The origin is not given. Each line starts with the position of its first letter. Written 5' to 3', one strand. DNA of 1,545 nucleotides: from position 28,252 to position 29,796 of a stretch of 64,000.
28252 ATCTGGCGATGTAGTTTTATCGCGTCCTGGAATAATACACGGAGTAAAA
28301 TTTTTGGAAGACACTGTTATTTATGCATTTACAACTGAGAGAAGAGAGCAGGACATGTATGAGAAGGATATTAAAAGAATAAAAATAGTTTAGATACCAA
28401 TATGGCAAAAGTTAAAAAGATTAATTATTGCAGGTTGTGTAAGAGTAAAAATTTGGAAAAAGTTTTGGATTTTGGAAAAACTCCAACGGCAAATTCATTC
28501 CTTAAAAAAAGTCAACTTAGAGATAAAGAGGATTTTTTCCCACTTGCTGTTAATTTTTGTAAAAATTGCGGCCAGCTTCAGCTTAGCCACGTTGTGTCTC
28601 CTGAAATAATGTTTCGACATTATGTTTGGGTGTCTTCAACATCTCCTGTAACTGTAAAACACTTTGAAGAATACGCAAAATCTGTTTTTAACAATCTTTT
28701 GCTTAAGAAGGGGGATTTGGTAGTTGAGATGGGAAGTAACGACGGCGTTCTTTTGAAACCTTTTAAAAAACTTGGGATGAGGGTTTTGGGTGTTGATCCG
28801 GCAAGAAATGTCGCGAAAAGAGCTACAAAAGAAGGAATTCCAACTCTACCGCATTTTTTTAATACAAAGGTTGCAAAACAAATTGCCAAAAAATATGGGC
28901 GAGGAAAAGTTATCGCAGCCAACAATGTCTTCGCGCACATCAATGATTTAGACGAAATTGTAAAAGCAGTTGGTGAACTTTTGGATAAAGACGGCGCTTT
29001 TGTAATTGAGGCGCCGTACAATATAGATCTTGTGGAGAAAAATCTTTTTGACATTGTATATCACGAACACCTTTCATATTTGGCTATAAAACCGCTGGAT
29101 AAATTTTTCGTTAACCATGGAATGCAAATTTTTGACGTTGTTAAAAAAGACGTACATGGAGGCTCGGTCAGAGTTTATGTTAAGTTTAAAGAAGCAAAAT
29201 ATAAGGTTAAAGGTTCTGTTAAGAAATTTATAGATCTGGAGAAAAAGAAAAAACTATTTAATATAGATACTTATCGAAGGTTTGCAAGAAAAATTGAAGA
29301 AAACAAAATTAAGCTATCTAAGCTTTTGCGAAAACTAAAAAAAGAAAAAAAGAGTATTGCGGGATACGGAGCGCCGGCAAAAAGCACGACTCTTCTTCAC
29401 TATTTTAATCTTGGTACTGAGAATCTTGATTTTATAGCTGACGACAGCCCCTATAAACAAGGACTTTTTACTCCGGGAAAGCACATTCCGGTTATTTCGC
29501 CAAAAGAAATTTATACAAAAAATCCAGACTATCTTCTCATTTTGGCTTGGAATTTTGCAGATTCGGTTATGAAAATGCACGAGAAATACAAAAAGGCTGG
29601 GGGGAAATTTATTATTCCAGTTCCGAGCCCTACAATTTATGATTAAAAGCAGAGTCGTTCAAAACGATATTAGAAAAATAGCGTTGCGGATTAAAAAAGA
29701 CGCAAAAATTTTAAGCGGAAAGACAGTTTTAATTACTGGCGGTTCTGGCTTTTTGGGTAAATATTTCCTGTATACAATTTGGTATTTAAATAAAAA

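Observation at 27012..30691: Candidate pathway for a C-methyl-branched 6-deoxyhexose: RmlB, then an FdtA-like ketoisomerase, then a TylCIII-like C-methyltransferase, then an SDR reductase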

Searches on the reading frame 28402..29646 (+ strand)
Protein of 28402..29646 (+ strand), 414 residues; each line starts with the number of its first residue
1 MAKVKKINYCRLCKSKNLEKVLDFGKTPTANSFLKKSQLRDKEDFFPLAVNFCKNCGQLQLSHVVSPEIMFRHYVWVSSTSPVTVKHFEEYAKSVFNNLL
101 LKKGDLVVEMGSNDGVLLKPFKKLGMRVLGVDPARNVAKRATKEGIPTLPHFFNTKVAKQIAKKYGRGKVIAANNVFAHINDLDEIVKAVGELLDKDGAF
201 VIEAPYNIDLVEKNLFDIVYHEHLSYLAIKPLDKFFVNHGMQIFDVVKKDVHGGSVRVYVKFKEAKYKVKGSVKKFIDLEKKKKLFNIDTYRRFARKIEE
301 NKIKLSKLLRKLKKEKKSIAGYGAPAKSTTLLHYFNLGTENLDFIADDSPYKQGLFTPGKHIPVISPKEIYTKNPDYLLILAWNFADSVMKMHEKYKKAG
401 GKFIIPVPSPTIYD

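Call 3: search_protein_families(library=pfam, proteins=[window:28402-29646:+])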
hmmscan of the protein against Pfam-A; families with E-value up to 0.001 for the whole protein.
window:28402-29646:+ (414 aa): 5 families
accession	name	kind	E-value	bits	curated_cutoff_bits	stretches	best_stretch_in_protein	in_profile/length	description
PF08484.17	Methyltransf_14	-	2e-56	190.7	23.5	1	251-408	2-160/160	C-methyltransferase C-terminal domain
PF08421.16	Methyltransf_13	-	5e-24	84.7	31.3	1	10-71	1-62/62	Putative zinc binding domain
PF13489.12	Methyltransf_23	-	1.4e-12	48.1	27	1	92-242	9-160/164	Methyltransferase domain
PF08242.18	Methyltransf_12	-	9.9e-07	29.8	30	1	108-199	1-97/98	Methyltransferase domain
PF08241.18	Methyltransf_11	-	2.3e-05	25.4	21.2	1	109-202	2-95/95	Methyltransferase domain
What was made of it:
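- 28402..29646 (+): Zn-ribbon SAM-dependent NDP-ketosugar C-methyltransferase of the TylCIII/MtmC/TcaB9 family. It hits PF08421 (5e-24), PF13489 and PF08484 (2e-56) (call 3).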

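Call 4: search_protein_families(library=ncbifam, proteins=[window:28402-29646:+])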
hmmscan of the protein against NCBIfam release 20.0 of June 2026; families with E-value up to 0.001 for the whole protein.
window:28402-29646:+ (414 aa): 1 family
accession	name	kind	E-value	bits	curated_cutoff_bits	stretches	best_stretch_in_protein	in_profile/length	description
TIGR01983.1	UbiG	equivalog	6.7e-07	28.8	102.95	1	103-203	49-152/228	bifunctional 2-polyprenyl-6-hydroxyphenol methylase/3-demethylubiquinol 3-O-methyltransferase UbiG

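Call 7: search_solved_structures(query=window:28402-29646:+, max_evalue=0.001, show_alignments=2)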
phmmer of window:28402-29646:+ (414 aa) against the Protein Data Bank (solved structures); distinct sequences matched with E-value up to 0.001: 11.
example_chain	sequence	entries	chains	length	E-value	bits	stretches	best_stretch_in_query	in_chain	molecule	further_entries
4rv9_A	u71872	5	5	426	3e-107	362.1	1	5-412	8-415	D-mycarose 3-C-methyltransferase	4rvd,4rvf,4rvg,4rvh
3ndi_A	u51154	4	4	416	2e-70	240.9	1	4-409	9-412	Methyltransferase | TcaB9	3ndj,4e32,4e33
4e31_A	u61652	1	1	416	5e-70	239.6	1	4-409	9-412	TcaB9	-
4e2y_A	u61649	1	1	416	5.3e-70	239.5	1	4-409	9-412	TcaB9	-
4e2x_A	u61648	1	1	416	7.2e-70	239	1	4-409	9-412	TcaB9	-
5t64_A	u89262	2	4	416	1.1e-69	238.5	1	10-409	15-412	Sugar 3-C-methyl transferase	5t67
4e2z_A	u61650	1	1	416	1.9e-69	237.7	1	4-409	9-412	TcaB9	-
4e2w_A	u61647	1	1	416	1.9e-69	237.7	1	4-409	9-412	TcaB9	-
4e30_A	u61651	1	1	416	4.9e-69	236.3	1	4-409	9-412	TcaB9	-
5t6b_A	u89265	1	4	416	2.7e-68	233.9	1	10-409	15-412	Sugar 3-C-methyl transferase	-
7nen_A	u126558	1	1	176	0.00066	21.8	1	167-288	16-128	Outer surface protein C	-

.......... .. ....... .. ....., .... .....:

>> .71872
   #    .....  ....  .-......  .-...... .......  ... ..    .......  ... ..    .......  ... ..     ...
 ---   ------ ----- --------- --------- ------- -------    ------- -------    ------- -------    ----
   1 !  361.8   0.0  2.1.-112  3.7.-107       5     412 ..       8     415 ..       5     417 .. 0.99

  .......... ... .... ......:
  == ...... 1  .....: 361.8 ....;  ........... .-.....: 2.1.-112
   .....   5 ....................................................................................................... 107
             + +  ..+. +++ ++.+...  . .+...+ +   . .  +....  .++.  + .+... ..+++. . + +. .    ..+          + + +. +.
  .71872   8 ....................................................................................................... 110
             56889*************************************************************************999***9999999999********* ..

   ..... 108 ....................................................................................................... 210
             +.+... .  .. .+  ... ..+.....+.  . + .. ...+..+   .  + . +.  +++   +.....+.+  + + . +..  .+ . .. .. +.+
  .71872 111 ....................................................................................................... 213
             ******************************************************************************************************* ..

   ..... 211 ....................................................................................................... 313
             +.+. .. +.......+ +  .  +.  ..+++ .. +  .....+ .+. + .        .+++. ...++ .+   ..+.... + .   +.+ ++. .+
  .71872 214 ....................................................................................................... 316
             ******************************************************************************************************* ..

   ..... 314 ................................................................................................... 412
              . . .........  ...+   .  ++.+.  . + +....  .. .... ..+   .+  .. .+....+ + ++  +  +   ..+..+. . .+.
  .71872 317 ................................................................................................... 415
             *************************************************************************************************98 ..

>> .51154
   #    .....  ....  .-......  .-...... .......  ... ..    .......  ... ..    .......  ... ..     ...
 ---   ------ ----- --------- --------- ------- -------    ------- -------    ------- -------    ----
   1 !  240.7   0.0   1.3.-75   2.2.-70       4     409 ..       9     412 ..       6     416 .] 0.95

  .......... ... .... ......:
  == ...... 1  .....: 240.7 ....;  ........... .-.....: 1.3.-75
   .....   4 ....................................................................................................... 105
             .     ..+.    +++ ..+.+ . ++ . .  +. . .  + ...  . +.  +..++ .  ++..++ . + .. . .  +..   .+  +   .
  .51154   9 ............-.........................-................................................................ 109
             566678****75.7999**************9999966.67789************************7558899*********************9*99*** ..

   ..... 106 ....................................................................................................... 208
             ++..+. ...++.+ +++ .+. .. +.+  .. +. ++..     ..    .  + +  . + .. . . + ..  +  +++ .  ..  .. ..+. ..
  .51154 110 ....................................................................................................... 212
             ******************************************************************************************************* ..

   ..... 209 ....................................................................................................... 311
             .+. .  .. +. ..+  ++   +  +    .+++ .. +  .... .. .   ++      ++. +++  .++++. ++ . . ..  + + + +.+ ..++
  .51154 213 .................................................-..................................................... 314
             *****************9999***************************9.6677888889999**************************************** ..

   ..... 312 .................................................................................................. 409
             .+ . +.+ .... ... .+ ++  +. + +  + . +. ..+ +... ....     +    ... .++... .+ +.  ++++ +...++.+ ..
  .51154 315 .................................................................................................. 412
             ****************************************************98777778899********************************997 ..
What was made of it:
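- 28402..29646 (+): PDB matches are MtmC 4rv9 at 3e-107 over residues 5-412, and TcaB9 at 2e-70 (call 7).
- The methyltransferase has the full architecture and matches MtmC at 3e-107 (calls 3, 7). All characterised homologs of the methyltransferase act next to a C4 keto group (call 7).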
